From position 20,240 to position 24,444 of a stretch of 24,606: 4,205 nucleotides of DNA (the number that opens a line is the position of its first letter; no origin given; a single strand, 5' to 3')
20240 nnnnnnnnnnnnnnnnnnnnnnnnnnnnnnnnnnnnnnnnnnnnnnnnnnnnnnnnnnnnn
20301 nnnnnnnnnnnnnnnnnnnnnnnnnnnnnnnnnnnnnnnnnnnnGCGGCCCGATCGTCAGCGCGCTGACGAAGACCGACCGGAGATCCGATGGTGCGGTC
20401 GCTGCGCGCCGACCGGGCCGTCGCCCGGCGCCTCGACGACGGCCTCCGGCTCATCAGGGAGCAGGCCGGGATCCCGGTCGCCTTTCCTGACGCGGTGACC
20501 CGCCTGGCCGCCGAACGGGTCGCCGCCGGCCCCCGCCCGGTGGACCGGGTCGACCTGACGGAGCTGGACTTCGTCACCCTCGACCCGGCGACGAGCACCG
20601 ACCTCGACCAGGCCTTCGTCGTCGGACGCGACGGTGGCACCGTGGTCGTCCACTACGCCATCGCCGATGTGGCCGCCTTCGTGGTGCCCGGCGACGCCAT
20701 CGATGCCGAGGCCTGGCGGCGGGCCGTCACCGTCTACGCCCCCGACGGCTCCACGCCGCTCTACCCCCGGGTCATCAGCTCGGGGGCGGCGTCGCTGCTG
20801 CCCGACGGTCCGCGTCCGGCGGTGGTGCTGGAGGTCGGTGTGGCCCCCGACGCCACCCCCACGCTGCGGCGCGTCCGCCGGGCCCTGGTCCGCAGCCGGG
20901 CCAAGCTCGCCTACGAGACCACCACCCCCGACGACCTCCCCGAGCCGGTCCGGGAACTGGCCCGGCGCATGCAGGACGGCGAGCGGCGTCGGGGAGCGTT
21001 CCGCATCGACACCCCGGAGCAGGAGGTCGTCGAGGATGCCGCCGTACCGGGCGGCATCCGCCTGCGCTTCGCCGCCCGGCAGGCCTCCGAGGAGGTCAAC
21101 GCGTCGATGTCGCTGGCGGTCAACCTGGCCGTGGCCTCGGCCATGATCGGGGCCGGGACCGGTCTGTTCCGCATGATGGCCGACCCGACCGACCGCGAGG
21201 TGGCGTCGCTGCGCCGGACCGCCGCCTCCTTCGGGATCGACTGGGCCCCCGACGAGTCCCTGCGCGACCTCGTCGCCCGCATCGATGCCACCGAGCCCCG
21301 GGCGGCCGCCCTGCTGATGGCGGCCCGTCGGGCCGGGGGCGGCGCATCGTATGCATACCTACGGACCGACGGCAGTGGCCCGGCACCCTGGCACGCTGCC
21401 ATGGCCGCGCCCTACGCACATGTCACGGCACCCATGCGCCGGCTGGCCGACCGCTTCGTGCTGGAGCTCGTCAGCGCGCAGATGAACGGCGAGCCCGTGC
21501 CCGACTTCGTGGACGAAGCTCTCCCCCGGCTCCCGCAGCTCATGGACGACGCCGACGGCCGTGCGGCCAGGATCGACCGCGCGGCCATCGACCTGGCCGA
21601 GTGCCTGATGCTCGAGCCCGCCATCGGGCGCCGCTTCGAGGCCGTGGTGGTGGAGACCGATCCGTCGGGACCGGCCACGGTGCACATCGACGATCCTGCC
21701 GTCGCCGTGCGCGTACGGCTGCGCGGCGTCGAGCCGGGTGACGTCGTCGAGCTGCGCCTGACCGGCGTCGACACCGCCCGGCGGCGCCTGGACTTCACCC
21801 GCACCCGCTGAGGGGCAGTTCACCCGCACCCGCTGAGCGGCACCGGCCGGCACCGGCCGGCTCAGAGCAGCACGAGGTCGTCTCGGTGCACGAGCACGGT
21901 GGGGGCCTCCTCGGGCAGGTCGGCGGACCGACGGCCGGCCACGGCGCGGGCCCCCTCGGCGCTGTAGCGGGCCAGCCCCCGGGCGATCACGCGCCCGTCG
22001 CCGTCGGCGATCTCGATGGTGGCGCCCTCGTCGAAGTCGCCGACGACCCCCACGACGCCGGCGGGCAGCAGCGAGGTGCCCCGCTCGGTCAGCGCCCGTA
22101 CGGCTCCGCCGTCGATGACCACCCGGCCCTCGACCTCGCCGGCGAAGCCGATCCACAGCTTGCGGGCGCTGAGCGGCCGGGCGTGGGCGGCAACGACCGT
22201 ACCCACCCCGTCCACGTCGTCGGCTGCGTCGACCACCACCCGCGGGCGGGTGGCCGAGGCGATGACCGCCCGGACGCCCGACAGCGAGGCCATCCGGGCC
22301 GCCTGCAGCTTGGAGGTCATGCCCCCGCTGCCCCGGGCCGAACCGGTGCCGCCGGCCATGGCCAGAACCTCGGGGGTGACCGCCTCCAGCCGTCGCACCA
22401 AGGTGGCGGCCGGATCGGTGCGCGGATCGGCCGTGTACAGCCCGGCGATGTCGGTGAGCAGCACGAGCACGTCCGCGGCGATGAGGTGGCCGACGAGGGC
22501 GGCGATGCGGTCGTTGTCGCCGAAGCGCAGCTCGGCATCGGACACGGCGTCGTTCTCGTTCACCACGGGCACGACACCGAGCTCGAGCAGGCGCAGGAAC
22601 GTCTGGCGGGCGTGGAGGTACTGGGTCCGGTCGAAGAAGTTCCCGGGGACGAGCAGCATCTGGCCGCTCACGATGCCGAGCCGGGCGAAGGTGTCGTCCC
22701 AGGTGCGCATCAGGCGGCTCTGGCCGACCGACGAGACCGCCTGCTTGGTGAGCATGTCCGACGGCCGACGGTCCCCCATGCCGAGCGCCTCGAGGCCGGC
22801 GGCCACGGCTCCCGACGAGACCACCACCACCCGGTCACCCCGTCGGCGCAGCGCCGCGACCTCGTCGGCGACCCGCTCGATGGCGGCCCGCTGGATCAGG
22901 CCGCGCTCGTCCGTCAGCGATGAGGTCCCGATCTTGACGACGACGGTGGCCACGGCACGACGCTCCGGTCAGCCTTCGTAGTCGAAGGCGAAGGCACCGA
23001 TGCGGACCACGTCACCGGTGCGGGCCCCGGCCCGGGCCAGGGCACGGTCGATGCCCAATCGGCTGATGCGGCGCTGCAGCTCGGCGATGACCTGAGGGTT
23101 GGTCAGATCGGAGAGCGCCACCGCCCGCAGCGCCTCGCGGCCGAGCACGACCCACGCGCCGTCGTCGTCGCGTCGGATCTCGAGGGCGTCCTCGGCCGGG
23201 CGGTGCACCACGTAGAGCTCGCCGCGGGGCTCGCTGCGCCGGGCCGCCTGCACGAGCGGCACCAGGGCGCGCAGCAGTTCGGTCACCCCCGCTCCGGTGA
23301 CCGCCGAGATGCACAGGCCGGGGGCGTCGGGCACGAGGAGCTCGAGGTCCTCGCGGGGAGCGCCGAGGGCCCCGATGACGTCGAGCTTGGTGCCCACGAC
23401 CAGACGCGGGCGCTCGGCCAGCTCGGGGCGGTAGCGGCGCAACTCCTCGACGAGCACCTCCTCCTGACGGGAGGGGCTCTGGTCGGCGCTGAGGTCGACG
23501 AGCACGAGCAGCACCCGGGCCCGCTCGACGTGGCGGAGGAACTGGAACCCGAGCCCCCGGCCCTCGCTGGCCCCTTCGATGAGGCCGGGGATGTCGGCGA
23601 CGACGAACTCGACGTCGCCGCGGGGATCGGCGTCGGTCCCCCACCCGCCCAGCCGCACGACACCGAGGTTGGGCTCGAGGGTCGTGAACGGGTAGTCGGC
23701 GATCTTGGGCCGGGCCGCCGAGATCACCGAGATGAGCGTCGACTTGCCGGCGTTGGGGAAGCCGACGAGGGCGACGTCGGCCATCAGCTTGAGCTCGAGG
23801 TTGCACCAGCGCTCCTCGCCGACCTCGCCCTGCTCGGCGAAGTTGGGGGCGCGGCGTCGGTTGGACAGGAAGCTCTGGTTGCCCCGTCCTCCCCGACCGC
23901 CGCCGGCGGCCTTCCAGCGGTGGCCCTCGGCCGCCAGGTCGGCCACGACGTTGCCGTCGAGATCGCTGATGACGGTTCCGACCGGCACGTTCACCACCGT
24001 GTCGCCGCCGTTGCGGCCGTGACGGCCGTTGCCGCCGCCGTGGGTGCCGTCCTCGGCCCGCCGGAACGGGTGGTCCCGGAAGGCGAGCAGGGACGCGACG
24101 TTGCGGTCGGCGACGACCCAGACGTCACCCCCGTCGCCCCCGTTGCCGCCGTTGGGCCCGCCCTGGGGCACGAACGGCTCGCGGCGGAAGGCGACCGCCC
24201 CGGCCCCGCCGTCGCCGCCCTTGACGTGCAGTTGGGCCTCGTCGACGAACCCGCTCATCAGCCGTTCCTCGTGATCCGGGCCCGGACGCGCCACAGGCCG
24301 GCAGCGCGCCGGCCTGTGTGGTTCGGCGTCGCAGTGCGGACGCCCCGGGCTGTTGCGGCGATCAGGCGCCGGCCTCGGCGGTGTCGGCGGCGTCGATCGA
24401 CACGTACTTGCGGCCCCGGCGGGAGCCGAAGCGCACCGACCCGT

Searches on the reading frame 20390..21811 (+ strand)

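Call 67: search_protein_families(library=pfam, proteins=[window:20390-21811:+], max_evalue=0.00001)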
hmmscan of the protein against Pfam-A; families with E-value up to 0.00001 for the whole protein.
window:20390-21811:+ (473 aa): 2 families
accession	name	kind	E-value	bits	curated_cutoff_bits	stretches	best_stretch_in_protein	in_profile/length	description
PF00773.25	RNB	-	2e-39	136.2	29.3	1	53-363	1-322/326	RNB domain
PF18614.7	RNase_II_C_S1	-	2.5e-13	50.1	26.6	1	415-471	2-58/59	RNase II-type exonuclease C-terminal S1 domain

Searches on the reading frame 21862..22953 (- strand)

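Call 67: search_protein_families(library=pfam, proteins=[window:21862-22953:-], max_evalue=0.00001)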
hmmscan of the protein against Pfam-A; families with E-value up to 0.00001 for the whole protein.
window:21862-22953:- (363 aa): 2 families
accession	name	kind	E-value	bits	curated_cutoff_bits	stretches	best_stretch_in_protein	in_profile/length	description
PF00696.33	AA_kinase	-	1.5e-48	166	24.9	1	3-232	2-233/234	Amino acid kinase family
PF01472.26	PUA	-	2.5e-18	66.2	24.8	1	276-346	1-70/74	PUA domain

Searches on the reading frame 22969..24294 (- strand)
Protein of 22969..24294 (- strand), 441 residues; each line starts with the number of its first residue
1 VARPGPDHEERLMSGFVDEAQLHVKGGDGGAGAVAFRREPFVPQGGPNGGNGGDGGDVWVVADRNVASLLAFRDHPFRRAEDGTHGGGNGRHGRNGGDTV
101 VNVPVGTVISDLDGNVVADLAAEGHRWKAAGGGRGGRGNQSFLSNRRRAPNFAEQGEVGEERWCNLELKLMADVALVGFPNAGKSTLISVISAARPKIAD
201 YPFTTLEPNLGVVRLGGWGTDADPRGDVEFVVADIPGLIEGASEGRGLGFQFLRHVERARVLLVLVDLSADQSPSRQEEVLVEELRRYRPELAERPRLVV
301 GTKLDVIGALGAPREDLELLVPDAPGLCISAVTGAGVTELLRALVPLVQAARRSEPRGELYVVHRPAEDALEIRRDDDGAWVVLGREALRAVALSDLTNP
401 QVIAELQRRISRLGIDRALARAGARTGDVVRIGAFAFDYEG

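Call 67: search_protein_families(library=pfam, proteins=[window:22969-24294:-], max_evalue=0.00001)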
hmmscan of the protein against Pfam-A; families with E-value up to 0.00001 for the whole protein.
window:22969-24294:- (441 aa): 4 families
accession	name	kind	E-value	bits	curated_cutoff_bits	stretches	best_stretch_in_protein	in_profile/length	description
PF01018.28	GTP1_OBG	-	4.9e-52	176.1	27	1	17-170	1-155/155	GTP1/OBG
PF01926.29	MMR_HSR1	-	1.5e-22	80.3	21.9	1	173-302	1-112/113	50S ribosome-binding GTPase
PF09269.16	DUF1967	-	1.6e-15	57.3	27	1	372-439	2-70/70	Domain of unknown function (DUF1967)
PF02421.24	FeoB_N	-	8.1e-06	25.9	27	0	173-216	2-45/156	Ferrous iron transport protein B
